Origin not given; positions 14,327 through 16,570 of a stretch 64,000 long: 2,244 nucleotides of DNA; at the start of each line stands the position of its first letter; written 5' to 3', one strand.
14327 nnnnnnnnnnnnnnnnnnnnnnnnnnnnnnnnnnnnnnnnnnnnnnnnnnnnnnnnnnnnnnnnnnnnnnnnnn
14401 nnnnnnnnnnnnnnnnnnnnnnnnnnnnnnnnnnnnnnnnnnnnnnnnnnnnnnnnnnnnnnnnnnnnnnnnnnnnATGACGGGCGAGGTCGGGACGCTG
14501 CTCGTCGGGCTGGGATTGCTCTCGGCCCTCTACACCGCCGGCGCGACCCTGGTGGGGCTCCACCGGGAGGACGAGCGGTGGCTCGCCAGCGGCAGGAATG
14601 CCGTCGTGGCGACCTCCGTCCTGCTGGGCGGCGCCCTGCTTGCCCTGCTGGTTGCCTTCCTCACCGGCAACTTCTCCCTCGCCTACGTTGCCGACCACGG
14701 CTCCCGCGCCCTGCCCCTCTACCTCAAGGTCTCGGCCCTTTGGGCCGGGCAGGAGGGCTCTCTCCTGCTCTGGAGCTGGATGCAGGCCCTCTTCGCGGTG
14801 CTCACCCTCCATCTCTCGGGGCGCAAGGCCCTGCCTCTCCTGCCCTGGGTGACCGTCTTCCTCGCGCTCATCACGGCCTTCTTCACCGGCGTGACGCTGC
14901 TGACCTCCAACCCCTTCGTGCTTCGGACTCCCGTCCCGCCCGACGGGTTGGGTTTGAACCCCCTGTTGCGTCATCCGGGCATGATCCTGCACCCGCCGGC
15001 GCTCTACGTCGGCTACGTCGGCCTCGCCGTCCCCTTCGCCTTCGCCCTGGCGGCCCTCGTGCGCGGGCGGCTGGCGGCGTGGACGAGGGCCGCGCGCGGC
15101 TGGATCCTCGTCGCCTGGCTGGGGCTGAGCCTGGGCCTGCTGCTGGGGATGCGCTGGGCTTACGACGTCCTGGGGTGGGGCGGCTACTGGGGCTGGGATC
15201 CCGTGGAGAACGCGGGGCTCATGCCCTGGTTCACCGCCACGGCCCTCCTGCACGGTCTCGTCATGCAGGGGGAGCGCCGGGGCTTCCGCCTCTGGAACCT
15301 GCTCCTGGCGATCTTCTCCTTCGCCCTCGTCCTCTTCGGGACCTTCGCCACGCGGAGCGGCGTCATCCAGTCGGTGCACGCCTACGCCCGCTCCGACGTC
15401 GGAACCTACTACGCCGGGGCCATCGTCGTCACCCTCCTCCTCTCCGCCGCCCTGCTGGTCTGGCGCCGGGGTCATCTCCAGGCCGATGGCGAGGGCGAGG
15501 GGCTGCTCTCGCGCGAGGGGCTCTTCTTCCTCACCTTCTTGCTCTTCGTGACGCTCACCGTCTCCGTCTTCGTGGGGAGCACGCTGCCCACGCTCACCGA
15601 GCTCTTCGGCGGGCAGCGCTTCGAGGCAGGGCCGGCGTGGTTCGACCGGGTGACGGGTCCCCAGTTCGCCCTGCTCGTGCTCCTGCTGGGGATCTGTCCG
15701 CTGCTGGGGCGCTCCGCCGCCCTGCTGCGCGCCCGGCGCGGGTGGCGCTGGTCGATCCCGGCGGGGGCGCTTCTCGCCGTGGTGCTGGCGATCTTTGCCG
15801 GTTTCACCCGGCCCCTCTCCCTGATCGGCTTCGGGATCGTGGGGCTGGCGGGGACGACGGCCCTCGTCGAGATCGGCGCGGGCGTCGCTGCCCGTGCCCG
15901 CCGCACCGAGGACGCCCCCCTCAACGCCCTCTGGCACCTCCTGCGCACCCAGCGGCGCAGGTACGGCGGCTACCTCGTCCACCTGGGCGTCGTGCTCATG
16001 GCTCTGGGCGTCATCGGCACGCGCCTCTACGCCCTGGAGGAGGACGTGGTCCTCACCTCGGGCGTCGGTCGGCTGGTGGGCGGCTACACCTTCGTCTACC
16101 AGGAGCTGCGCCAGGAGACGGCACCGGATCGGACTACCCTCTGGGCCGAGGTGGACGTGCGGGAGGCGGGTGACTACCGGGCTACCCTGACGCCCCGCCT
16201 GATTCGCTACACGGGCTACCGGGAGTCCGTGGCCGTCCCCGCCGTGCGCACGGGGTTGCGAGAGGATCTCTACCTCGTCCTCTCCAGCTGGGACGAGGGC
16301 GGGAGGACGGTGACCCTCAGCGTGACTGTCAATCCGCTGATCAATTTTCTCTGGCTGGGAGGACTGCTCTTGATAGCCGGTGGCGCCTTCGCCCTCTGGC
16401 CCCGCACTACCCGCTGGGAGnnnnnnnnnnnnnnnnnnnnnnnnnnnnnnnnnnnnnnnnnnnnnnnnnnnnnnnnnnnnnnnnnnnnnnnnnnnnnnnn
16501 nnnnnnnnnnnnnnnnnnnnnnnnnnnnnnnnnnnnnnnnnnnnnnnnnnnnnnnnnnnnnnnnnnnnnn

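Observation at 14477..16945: CcmF heme lyase fused in-frame to a TlpA/CcmG-like thioredoxin domain (WCEPC)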

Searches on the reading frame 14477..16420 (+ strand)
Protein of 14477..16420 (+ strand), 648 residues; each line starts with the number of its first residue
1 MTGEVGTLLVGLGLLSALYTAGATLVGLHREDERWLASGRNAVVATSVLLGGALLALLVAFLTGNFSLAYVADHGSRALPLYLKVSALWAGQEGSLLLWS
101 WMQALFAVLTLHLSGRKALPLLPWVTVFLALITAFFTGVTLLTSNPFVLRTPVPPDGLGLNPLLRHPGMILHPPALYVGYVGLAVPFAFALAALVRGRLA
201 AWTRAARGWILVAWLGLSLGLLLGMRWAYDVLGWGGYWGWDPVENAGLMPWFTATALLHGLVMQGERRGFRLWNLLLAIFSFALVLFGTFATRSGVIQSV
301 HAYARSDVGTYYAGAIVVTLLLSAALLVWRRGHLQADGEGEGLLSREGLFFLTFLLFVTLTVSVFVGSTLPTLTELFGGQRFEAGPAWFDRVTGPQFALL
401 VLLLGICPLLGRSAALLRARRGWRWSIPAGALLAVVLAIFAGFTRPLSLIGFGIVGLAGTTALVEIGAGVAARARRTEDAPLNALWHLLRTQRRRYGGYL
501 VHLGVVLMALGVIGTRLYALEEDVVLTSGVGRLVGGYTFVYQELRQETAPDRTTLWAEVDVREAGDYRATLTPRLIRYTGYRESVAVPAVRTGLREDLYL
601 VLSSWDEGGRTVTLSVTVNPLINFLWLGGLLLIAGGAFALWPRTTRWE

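Call 35: search_solved_structures(query=window:14477-16420:+, max_evalue=0.00001, show_alignments=1)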
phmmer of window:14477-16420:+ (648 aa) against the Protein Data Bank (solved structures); distinct sequences matched with E-value up to 0.00001: 1.
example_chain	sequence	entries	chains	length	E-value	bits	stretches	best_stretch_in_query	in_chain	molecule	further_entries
6zmq_A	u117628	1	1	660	1e-88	301.8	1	5-644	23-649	Cytochrome C-type biogenesis protein ccmF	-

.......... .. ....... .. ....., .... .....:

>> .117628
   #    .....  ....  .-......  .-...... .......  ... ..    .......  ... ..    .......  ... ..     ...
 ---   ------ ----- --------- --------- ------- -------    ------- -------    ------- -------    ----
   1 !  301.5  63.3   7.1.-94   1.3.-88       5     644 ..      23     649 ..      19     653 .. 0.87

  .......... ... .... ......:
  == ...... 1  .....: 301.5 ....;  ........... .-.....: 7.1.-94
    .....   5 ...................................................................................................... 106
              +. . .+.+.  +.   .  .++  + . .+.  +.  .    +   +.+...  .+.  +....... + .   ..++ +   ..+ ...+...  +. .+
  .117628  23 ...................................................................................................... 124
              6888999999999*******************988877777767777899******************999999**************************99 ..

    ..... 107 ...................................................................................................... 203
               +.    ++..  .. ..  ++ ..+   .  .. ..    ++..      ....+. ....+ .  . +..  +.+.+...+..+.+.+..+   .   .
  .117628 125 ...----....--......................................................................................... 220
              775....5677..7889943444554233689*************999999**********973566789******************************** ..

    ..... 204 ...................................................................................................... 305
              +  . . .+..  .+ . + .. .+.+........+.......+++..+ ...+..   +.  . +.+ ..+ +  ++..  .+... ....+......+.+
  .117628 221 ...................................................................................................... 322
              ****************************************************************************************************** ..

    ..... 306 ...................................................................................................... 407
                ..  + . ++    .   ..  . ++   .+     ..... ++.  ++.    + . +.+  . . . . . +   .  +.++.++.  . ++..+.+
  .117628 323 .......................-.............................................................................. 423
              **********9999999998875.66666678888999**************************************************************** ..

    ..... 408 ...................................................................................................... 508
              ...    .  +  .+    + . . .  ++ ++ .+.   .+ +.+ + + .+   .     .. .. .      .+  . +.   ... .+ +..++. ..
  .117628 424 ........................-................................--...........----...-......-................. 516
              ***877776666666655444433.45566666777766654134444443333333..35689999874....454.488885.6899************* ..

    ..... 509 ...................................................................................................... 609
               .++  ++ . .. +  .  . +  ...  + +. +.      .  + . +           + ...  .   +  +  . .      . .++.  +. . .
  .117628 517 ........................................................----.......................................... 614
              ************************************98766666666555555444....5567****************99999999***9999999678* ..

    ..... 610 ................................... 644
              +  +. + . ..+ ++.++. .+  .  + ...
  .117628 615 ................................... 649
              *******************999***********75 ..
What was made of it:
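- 14477..16408 (+): CcmF heme-lyase body, residues 1-644, with 15 TM helices and a periplasmic beta domain at 520-620. phmmer to T. thermophilus CcmF 6ZMQ gives E 1e-88, aligned up to residue 649 of 660 (call 35).
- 16340..16396 (+): Last canonical CcmF TM helix, residues 622-640, running from outside to cytoplasm. The 6ZMQ alignment ends here (call 35).
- On CcmF/NrfE heme lyase (Pfam PF01578 + PF16327; TIGR00353): phmmer E 1e-88 (call 35).
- The CcmF part matches 6ZMQ (E 1e-88) right up to the canonical C-terminus (call 35).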
